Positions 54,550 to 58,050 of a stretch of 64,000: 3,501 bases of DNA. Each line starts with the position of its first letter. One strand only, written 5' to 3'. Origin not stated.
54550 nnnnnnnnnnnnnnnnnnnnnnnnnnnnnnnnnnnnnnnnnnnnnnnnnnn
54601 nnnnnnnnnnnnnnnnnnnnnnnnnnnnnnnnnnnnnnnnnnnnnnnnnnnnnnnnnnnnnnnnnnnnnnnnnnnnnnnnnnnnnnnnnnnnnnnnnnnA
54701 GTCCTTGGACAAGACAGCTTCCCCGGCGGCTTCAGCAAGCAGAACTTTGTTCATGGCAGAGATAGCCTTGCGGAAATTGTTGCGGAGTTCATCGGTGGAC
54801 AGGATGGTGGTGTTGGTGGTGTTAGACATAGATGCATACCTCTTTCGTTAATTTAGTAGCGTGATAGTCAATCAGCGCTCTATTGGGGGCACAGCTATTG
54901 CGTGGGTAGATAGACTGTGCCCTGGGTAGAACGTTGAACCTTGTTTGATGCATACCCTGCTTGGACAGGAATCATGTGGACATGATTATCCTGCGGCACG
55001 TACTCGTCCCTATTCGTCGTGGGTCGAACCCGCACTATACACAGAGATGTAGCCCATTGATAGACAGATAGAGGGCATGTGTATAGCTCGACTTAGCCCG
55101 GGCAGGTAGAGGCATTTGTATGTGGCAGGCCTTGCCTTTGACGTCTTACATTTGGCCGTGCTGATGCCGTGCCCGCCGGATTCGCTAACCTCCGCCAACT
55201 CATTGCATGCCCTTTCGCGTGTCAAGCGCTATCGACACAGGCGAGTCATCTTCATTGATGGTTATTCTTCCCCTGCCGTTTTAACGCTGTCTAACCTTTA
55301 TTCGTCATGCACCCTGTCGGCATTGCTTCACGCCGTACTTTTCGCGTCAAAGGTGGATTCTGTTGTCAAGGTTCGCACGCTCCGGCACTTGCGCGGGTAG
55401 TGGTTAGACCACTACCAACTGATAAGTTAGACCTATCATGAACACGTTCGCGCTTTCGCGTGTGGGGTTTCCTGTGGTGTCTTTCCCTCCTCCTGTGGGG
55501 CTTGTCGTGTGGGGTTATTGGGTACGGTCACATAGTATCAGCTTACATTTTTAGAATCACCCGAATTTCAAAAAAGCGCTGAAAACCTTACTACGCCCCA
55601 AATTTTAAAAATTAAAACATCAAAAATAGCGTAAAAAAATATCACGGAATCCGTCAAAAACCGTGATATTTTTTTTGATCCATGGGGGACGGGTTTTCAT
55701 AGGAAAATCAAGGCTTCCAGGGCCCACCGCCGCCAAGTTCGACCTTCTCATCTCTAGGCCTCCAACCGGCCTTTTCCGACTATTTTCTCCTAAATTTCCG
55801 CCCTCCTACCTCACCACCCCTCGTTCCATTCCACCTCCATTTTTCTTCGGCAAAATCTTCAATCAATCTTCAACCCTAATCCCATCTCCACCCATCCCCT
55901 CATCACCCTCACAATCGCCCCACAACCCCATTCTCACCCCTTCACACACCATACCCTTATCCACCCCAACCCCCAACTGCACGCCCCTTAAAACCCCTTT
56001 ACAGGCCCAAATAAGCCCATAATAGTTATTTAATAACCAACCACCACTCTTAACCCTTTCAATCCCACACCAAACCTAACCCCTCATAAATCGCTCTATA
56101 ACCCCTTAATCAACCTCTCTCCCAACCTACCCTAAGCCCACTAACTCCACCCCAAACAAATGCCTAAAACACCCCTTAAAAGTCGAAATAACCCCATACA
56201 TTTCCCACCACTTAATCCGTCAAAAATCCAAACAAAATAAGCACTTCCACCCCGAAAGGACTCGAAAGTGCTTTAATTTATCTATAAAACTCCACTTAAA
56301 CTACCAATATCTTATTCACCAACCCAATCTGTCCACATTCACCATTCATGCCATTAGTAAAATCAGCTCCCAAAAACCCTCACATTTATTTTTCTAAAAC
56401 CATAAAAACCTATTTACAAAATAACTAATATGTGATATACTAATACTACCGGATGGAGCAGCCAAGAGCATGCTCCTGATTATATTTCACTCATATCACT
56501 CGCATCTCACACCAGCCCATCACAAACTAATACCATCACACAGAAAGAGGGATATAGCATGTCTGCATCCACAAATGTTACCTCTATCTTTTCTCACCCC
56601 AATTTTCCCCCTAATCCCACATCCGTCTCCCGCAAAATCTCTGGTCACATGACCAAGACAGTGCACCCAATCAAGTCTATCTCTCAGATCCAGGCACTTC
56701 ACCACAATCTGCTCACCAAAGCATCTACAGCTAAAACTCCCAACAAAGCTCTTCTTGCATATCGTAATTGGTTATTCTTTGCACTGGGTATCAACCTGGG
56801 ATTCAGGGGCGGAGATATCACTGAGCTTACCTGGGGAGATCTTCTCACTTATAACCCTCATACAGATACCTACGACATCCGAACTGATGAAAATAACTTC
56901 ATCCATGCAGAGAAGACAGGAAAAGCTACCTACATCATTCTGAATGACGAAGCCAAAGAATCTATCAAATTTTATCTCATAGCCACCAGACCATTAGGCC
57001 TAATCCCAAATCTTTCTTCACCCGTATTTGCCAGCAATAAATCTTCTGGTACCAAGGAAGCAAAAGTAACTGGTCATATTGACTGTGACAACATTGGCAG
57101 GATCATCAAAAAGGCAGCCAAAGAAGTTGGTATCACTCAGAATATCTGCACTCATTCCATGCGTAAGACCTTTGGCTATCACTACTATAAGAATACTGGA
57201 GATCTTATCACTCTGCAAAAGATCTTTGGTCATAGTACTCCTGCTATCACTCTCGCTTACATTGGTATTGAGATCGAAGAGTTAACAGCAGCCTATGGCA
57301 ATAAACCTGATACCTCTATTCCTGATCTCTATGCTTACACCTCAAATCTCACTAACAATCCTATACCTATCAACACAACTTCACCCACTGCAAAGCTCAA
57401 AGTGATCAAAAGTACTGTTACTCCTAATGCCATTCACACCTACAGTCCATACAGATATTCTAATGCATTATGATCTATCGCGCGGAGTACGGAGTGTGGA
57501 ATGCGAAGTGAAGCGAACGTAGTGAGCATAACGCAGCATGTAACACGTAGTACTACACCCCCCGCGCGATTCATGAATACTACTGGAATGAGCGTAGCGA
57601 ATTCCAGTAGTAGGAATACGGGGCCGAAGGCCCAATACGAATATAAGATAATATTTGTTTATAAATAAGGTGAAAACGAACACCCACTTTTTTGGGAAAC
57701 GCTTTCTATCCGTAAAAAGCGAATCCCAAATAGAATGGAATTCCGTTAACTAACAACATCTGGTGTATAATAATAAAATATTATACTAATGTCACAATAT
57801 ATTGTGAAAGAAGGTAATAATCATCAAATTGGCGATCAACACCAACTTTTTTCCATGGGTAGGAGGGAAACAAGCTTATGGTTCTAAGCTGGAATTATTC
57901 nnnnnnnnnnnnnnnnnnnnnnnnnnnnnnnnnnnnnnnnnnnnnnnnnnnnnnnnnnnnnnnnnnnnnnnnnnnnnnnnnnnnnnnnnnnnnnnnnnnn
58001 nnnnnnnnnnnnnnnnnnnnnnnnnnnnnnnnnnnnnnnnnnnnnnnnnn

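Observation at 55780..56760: ~1 kb tract nearly free of G on the plus strand, upstream of and running into the integrase gene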

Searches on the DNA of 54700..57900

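Call 38: search_rna_families(source=window, start=54700, end=57900, threshold=evalue, max_evalue=5)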
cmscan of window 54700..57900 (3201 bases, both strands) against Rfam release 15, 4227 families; matches with E-value up to 5: 1.
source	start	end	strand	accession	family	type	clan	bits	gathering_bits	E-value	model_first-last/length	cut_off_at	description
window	57085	57200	-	RF02039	SPRY4-IT1_2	Gene; lncRNA;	-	15.1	40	3.7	1-120/120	no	SPRY4-IT1 conserved region 2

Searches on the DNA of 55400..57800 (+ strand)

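Call 7: search_dna_similar(query=window:55400-57800:+, collection=phages, mode=distant, max_rows=30)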
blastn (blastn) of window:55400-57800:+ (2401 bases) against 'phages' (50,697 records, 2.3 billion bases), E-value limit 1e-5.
Records with a match: 1; places in all: 1; records where one place covers at least 80% of the query: 0.
Best place of each record, by identity: 60-80% 1.
By first word of the organism name: Streptococcus 1.
By host as written in the record: Streptococcus cuniculi NED12-00049-6B 1.
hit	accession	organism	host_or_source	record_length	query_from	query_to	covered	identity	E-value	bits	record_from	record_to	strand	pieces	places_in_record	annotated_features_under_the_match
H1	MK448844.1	Streptococcus phage Javan116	Streptococcus cuniculi NED12-00049-6B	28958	1703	1794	4%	75.0%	3e-6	62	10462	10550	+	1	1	site-specific recombinase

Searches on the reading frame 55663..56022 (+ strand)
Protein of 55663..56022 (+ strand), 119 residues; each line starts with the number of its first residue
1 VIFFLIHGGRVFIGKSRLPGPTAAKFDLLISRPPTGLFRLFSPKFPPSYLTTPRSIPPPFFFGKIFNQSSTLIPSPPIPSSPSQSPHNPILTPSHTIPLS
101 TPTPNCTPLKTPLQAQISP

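Call 10: search_protein_families(library=pfam, proteins=[window:55663-56022:+], max_evalue=0.01)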
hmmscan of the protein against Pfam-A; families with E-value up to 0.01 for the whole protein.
window:55663-56022:+ (119 aa): 0 families

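Call 11: search_protein_families(library=phrogs, proteins=[window:55663-56022:+], max_evalue=0.01)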
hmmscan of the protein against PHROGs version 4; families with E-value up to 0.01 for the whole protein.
window:55663-56022:+ (119 aa): 0 families
